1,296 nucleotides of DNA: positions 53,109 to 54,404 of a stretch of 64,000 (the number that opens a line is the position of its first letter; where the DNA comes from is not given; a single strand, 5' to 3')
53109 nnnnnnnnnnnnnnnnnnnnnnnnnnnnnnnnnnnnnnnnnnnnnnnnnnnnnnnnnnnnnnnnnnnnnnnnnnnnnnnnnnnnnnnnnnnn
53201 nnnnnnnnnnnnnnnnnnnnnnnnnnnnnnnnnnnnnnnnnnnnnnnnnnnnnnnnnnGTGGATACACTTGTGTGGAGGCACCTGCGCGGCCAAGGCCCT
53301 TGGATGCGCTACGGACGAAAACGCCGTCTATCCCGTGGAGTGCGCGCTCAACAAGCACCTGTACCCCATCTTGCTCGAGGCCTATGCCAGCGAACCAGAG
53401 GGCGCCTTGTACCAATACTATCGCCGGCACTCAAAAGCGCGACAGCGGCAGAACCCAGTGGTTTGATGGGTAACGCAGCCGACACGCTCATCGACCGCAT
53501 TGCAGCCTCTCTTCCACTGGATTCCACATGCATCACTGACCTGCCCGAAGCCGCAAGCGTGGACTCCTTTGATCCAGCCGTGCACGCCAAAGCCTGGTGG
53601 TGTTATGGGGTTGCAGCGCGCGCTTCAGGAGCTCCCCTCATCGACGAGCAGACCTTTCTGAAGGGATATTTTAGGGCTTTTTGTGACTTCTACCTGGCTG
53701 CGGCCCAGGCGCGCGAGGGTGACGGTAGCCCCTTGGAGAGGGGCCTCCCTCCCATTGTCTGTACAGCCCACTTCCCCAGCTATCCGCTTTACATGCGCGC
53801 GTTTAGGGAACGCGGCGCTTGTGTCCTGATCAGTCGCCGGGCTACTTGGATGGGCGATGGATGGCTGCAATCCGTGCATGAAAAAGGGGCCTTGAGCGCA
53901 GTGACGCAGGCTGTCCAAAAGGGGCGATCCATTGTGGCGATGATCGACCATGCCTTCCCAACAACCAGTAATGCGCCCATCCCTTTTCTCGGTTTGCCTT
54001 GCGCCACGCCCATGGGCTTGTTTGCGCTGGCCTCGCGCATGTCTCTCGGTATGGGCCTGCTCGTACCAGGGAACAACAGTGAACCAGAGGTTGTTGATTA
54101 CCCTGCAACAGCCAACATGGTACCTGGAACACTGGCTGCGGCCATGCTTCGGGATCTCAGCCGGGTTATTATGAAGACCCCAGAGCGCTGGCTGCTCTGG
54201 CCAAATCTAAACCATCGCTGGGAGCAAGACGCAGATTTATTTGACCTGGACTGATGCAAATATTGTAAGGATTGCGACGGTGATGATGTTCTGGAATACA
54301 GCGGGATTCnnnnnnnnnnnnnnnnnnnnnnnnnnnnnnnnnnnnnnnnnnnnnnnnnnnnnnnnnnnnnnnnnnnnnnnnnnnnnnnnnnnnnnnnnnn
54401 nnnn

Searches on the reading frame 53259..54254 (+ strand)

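Call 7: search_protein_families(library=pfam, proteins=[window:53259-54254:+], max_evalue=0.001)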
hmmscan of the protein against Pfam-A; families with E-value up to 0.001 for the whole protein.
window:53259-54254:+ (331 aa): 1 family
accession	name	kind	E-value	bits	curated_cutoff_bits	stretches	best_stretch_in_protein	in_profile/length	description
PF03279.18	Lip_A_acyltrans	-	6.9e-06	25.9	22.3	1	206-313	174-288/295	Bacterial lipid A biosynthesis acyltransferase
